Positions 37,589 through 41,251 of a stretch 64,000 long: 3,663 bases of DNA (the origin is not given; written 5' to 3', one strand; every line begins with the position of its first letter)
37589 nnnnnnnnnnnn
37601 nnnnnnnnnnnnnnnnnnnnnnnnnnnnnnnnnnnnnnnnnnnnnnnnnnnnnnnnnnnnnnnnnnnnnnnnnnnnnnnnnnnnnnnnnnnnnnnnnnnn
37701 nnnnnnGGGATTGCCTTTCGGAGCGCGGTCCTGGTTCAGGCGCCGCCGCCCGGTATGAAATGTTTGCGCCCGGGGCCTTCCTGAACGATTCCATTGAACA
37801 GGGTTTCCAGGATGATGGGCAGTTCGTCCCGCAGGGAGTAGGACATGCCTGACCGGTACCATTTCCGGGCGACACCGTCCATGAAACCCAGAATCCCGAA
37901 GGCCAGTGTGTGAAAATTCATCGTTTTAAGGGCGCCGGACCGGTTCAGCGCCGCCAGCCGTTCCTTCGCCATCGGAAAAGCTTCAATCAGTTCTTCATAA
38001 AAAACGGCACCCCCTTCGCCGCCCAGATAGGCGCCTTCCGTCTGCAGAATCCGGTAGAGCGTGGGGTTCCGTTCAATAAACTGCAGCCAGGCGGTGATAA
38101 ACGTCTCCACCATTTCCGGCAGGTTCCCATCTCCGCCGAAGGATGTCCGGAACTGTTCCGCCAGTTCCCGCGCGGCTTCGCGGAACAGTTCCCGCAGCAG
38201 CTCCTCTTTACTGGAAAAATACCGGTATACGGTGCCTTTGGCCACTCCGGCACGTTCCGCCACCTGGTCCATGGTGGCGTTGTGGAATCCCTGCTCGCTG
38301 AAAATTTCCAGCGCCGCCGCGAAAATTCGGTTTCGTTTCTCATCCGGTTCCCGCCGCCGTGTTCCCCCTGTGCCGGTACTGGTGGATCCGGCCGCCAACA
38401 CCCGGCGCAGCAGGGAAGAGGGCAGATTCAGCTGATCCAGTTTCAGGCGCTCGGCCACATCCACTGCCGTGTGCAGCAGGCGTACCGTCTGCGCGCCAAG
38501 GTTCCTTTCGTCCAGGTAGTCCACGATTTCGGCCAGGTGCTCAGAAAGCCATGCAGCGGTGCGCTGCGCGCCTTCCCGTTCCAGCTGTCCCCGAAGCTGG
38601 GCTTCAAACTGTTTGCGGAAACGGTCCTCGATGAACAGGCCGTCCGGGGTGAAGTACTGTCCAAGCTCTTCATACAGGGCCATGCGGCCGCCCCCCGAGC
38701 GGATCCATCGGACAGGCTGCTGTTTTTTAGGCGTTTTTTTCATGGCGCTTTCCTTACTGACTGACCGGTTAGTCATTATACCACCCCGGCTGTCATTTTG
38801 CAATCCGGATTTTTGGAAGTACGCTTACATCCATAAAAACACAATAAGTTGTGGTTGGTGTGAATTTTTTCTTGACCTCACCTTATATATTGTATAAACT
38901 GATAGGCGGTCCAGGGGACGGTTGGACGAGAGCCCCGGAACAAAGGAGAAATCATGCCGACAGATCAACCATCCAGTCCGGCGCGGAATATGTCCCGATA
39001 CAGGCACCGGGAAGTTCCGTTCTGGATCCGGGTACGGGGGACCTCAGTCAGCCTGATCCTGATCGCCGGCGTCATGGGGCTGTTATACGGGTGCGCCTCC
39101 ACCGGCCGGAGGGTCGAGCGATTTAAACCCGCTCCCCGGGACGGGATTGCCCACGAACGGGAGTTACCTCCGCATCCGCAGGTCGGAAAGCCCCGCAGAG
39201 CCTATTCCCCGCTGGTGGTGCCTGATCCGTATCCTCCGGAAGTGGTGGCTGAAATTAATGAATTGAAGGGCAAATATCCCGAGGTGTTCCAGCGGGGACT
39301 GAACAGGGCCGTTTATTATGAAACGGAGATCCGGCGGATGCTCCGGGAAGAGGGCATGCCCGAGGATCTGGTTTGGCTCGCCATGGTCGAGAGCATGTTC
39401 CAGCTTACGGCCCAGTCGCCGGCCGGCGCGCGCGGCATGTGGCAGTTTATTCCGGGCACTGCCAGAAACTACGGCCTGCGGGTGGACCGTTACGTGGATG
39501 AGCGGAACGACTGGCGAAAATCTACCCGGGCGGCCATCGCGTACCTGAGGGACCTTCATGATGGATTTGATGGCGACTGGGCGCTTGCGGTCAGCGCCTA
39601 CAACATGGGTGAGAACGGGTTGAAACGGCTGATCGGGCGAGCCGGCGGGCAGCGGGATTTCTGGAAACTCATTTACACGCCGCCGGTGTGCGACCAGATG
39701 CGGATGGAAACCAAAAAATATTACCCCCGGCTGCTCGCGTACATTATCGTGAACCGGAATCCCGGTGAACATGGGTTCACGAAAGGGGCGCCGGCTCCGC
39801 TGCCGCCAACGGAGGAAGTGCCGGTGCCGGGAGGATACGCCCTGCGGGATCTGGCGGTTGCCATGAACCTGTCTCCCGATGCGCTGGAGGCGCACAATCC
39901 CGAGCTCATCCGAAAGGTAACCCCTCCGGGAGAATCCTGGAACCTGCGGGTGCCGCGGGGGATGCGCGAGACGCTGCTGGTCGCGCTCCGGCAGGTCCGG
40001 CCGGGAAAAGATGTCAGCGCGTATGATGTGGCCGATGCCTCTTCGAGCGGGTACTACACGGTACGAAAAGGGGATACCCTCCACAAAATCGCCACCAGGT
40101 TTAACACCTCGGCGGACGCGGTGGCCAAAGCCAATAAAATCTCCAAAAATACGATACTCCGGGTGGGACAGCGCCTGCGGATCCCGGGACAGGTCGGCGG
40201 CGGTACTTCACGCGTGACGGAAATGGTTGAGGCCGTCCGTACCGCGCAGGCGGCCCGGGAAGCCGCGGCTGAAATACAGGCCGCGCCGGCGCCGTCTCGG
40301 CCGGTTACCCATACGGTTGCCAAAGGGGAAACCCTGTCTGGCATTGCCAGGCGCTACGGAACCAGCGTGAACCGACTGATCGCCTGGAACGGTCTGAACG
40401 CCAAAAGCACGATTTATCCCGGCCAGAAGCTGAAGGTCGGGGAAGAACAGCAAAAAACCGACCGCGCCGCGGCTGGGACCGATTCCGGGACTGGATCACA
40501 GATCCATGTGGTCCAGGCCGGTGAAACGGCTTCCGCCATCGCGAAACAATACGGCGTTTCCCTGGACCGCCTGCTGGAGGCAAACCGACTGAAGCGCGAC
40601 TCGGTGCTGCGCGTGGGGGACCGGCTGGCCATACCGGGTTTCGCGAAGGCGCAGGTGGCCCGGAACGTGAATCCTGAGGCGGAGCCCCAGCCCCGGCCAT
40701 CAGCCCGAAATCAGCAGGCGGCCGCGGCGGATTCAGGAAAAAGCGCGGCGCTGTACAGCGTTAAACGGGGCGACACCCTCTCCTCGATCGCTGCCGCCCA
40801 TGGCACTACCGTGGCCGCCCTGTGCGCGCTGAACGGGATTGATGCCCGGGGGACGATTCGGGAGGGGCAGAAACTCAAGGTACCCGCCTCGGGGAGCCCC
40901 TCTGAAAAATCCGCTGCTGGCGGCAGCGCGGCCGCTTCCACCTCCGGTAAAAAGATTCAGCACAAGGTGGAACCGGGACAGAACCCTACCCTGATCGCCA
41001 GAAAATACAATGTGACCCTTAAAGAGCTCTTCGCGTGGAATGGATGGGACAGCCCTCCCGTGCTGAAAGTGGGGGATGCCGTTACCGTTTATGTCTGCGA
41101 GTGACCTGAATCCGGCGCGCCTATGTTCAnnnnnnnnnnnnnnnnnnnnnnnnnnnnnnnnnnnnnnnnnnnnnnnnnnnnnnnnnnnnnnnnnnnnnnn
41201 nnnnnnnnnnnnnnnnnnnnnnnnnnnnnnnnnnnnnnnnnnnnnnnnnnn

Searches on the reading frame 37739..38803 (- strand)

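Call 47: search_protein_families(library=pfam, proteins=[window:37739-38803:-], max_evalue=0.001)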
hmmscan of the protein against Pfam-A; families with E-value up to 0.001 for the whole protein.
window:37739-38803:- (355 aa): 3 families
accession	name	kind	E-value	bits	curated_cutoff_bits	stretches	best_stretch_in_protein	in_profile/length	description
PF00440.29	TetR_N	-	2.5e-20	72.4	24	1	160-206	1-47/47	Bacterial regulatory proteins, tetR family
PF13022.12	HTH_Tnp_1_2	-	0.00025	21.6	27.9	1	164-217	15-66/122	Helix-turn-helix of insertion element transposase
PF02796.21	HTH_7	-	0.00099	19.6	23.8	0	179-198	25-44/45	Helix-turn-helix domain of resolvase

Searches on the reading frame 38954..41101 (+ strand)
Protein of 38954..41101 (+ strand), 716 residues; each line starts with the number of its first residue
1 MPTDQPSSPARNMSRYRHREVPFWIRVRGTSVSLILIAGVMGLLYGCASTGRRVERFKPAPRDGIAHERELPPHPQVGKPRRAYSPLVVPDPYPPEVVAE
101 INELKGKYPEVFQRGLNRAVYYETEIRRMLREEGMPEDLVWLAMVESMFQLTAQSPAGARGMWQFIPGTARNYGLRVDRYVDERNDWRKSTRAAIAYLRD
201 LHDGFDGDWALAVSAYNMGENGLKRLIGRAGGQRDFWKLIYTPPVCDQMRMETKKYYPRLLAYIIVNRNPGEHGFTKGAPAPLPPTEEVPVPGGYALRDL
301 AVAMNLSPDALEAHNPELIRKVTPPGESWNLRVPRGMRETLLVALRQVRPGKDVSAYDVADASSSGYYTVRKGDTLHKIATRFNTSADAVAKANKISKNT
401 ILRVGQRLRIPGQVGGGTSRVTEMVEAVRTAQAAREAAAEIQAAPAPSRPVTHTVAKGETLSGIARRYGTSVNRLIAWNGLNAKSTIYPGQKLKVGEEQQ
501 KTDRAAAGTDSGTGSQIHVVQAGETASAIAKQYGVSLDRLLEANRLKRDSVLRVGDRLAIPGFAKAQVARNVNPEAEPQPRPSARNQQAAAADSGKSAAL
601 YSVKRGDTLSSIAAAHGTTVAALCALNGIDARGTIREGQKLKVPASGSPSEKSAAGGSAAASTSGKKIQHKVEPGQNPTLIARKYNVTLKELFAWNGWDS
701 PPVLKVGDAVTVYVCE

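Call 47: search_protein_families(library=pfam, proteins=[window:38954-41101:+], max_evalue=0.001)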
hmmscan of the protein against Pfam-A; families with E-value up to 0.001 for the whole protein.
window:38954-41101:+ (716 aa): 8 families
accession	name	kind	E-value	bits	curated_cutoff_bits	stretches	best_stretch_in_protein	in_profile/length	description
PF01476.26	LysM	-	1.9e-74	245.8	20.9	5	453-495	1-42/43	LysM domain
PF01464.25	SLT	-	3.1e-24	85.2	21.3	1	128-233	6-111/117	Transglycosylase SLT domain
PF23473.1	LysM3_LYK4_5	-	2.2e-22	79.3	29.3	1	368-401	5-38/48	LYK4/5 LysM3 domain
PF23446.1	LysM1_NFP_LYK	-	1.2e-11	45.8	36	0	374-411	16-54/60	NFP/LYK LysM1 domain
PF23577.1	LysM_RLK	-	1.9e-09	37.8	27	0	601-619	3-21/44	LysM domain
PF02796.21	HTH_7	-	8.1e-05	23.1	23.8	0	520-536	18-34/45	Helix-turn-helix domain of resolvase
PF22310.2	NMB0315_dom_I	-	0.00028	21.6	27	0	369-395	7-33/83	NMB0315-like, domain I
PF13518.12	HTH_28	-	0.00065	20.2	25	0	613-636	8-30/52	Helix-turn-helix domain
